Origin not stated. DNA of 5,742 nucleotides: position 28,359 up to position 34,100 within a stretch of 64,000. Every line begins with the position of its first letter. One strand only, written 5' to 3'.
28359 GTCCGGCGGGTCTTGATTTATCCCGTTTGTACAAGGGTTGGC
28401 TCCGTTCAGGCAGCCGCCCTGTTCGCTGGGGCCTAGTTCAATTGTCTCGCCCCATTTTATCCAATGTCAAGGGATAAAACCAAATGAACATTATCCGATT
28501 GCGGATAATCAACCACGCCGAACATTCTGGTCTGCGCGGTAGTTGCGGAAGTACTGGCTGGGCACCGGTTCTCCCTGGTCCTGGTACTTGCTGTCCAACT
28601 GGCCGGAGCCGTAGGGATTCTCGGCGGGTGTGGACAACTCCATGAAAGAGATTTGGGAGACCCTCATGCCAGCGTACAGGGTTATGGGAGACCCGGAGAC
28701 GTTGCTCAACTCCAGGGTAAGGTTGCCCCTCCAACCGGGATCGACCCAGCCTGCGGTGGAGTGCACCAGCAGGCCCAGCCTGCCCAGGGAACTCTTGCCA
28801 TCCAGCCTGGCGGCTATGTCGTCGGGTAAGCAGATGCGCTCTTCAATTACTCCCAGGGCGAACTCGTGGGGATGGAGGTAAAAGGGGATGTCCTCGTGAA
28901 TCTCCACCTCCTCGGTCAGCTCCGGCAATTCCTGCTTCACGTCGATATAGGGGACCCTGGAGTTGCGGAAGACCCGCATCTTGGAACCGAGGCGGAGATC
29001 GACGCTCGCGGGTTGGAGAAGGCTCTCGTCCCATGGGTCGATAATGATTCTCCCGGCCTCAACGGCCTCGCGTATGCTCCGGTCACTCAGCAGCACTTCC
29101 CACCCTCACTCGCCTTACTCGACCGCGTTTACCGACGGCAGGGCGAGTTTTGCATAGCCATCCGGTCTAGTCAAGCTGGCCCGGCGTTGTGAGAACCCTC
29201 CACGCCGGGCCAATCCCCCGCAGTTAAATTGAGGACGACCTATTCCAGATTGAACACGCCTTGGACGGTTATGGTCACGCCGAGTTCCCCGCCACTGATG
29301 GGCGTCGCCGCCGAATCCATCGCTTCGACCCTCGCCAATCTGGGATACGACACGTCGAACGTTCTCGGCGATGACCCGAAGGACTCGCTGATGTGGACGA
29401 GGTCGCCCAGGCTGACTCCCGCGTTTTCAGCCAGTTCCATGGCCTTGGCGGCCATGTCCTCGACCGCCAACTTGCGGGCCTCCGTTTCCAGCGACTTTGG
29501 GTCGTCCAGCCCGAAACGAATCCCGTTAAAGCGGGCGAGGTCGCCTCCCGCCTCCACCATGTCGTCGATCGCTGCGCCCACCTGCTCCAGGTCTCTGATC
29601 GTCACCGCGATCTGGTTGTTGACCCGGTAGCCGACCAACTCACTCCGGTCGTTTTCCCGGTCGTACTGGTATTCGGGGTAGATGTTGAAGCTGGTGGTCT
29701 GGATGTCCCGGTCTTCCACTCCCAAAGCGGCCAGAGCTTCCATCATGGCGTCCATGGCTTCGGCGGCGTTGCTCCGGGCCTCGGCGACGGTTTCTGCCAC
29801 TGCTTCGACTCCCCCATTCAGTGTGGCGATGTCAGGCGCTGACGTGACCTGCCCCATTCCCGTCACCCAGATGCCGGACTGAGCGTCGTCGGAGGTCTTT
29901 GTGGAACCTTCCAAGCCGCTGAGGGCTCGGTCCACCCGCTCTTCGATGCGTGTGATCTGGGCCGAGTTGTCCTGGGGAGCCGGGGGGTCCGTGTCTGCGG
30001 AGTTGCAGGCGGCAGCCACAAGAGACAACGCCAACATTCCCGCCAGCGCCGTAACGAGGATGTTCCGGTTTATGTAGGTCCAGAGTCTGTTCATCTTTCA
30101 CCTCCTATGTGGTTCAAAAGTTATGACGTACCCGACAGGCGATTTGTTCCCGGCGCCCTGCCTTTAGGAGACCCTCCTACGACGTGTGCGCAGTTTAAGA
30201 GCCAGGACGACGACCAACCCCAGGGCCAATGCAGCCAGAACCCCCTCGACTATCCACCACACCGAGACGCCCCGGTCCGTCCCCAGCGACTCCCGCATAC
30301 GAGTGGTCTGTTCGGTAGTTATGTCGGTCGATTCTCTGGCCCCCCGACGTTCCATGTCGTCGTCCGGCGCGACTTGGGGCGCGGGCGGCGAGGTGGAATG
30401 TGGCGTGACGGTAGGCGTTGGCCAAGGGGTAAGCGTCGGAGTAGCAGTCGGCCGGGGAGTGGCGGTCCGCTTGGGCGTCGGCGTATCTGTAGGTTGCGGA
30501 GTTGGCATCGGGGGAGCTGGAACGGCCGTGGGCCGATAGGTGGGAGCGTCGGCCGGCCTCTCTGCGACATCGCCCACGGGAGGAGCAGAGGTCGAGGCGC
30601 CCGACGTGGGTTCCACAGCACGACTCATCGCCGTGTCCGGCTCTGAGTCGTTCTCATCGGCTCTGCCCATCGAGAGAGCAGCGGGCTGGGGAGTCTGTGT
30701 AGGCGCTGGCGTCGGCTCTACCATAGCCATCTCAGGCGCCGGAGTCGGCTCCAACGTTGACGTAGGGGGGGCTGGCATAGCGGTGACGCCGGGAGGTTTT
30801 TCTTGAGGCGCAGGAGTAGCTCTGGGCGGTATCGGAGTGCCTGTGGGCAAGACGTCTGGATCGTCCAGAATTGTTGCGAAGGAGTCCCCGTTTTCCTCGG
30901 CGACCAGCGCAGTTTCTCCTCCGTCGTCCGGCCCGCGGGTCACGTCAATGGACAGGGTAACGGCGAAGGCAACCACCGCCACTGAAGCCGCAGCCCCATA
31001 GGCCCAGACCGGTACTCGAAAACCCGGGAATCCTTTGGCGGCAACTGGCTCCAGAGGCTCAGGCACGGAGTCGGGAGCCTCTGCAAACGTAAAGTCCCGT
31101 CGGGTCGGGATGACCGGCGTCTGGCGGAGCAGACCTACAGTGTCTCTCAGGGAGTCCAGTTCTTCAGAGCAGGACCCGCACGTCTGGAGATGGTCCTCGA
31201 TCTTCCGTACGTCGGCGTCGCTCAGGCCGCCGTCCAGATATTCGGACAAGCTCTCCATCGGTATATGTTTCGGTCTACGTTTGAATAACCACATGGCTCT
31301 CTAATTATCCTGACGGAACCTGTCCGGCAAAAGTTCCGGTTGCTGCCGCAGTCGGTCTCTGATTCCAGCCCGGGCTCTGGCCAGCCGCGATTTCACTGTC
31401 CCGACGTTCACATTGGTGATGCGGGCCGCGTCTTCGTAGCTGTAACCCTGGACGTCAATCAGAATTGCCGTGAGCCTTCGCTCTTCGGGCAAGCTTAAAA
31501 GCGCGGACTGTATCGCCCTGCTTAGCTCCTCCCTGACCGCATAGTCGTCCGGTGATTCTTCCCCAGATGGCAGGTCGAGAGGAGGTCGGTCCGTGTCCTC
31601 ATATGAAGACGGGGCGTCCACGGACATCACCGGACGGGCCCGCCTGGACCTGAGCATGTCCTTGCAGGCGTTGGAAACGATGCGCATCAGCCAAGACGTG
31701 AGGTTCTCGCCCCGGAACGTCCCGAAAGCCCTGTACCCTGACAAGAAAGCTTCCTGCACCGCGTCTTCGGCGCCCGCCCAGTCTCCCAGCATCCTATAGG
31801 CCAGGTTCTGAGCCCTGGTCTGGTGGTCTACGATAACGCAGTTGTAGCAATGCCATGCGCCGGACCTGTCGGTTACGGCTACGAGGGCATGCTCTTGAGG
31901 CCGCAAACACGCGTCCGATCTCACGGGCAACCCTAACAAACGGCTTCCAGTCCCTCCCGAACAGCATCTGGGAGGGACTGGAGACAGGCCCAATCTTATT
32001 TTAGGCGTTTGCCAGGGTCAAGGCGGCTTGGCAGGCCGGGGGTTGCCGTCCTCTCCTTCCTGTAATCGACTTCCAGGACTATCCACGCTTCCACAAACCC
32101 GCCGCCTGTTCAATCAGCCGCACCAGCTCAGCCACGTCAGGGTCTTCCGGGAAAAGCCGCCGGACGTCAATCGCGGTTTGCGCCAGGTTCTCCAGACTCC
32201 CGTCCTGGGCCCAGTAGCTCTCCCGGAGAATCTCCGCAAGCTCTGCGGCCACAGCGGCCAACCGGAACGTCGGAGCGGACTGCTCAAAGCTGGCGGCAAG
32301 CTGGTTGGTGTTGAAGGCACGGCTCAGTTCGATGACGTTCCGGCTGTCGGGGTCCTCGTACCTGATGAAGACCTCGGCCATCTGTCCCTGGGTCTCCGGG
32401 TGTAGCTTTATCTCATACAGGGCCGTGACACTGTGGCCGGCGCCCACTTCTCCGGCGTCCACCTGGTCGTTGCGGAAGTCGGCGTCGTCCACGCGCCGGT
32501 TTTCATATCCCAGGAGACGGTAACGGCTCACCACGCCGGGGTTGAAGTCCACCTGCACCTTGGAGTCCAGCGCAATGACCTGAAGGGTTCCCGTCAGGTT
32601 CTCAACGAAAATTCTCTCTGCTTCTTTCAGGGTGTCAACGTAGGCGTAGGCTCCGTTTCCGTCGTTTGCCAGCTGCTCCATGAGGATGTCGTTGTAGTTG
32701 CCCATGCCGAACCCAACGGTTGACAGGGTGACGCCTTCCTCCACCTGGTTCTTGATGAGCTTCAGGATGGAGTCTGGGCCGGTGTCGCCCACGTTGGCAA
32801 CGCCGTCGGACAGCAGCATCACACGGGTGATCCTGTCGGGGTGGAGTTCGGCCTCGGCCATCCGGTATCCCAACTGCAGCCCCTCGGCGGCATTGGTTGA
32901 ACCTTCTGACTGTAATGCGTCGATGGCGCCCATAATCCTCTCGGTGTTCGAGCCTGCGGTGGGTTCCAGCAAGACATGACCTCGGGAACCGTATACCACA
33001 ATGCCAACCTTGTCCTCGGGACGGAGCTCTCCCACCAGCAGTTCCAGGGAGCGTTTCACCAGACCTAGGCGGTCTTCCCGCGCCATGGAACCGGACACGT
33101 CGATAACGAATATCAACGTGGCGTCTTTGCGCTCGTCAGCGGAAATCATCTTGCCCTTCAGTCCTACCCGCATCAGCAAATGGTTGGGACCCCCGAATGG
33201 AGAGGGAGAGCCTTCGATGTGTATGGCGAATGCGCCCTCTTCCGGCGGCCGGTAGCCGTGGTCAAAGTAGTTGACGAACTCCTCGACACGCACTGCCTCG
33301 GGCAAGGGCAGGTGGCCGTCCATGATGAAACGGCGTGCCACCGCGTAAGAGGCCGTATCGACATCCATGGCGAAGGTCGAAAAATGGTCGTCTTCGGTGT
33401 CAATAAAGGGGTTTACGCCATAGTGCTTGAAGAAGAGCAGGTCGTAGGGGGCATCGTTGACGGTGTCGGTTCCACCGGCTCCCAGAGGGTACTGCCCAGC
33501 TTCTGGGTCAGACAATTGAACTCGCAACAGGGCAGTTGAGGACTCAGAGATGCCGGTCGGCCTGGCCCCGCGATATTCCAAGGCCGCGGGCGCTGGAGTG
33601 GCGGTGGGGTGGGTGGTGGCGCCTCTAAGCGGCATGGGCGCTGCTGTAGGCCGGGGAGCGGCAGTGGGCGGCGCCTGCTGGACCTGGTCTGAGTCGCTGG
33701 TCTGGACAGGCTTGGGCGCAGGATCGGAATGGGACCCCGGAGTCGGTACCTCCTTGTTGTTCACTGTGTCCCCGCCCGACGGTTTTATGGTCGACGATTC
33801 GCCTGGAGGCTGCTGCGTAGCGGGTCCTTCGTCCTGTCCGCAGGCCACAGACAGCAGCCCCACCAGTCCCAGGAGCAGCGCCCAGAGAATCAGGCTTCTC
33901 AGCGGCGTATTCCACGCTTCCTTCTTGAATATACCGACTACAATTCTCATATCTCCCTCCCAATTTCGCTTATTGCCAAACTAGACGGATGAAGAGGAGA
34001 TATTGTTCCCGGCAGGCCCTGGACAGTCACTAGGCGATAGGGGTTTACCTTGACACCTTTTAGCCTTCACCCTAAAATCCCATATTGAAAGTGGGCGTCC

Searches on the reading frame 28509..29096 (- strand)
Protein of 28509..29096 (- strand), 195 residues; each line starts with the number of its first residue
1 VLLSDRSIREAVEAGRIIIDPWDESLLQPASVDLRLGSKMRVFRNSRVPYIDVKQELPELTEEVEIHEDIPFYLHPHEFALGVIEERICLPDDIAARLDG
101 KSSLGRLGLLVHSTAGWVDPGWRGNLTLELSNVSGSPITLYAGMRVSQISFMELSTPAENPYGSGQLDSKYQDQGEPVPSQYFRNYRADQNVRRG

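Call 82: search_protein_families(library=pfam, proteins=[window:28509-29096:-], max_evalue=0.00001)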
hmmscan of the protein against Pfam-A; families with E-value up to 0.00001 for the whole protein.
window:28509-29096:- (195 aa): 4 families
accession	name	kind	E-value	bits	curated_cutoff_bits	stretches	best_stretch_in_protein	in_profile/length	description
PF22769.1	DCD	-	3.1e-49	167.4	27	1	3-153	2-152/153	dCTP deaminase-like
PF06559.16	DCD_N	-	6.7e-14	52.5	21.4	1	2-152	4-161/164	2'-deoxycytidine 5'-triphosphate deaminase (DCD) N-terminal domain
PF00692.24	dUTPase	-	2.6e-08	34.2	22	1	73-161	25-111/129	dUTPase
PF22569.1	DCD_C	-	1.8e-06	27.9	22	1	57-175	63-185/192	2'-deoxycytidine 5'-triphosphate deaminase (DCD), C-terminal domain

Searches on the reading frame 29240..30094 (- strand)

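Call 82: search_protein_families(library=pfam, proteins=[window:29240-30094:-], max_evalue=0.00001)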
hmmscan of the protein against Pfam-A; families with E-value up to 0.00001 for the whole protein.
window:29240-30094:- (284 aa): 1 family
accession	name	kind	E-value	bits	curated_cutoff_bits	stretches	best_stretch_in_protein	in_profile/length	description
PF04402.19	SIMPL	-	1.2e-54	186.1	25.2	1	77-281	3-205/205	Protein of unknown function (DUF541)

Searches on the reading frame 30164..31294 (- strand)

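Call 82: search_protein_families(library=pfam, proteins=[window:30164-31294:-], max_evalue=0.00001)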
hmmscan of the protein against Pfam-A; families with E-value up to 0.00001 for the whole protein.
window:30164-31294:- (376 aa): 1 family
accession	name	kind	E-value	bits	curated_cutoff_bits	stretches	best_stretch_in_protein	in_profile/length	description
PF13490.11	zf-HC2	-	1.4e-08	35.1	22.2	1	14-42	6-34/35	Putative zinc-finger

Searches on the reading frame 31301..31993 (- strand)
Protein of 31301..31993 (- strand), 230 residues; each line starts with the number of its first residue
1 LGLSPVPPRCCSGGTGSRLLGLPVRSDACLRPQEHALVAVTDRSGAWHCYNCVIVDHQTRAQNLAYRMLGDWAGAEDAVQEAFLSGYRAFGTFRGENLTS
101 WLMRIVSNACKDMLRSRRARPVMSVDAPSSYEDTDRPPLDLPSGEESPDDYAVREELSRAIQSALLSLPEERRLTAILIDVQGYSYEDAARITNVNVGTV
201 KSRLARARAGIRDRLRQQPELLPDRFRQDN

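Call 82: search_protein_families(library=pfam, proteins=[window:31301-31993:-], max_evalue=0.00001)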
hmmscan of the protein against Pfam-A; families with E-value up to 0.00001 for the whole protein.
window:31301-31993:- (230 aa): 2 families
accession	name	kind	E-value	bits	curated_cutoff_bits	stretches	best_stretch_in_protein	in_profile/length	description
PF04542.20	Sigma70_r2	-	2.9e-16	59.4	24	1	56-119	4-70/71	Sigma-70 region 2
PF08281.18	Sigma70_r4_2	-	7.4e-14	51.6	25.7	1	159-209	2-52/54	Sigma-70, region 4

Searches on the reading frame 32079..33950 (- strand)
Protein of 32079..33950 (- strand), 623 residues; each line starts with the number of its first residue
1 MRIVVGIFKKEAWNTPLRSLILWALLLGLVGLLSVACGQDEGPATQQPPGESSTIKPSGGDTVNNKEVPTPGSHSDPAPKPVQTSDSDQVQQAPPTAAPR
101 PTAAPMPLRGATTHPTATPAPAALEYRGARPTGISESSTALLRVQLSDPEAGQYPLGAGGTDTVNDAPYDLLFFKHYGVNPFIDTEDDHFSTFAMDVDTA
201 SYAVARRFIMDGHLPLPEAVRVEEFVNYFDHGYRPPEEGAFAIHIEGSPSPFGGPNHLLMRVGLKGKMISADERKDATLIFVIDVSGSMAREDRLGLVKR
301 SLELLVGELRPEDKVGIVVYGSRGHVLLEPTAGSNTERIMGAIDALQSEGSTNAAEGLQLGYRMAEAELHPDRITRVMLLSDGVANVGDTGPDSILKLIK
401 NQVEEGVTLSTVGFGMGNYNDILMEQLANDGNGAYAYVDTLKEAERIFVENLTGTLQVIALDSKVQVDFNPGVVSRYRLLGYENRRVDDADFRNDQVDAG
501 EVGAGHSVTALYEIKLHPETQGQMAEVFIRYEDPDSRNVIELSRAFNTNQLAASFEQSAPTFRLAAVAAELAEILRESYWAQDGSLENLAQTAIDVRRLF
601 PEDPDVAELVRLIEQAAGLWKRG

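Call 82: search_protein_families(library=pfam, proteins=[window:32079-33950:-], max_evalue=0.00001)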
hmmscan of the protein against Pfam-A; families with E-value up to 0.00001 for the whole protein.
window:32079-33950:- (623 aa): 5 families
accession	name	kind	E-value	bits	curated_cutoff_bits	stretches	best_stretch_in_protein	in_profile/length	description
PF12034.13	YfbK_C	-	5.9e-36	124.8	25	1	454-617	1-182/184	Uncharacterized protein YfbK, C-terminal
PF12450.13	vWF_A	-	1.3e-25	89.7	25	1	174-259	7-93/94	von Willebrand factor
PF13519.12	VWA_2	-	5e-17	62.9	27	1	279-383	1-106/107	von Willebrand factor type A domain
PF00092.34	VWA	-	5.6e-17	62.9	23.8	1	279-444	2-168/174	von Willebrand factor type A domain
PF13768.12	VWA_3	-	5.5e-09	36.7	27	1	279-435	3-153/155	von Willebrand factor type A domain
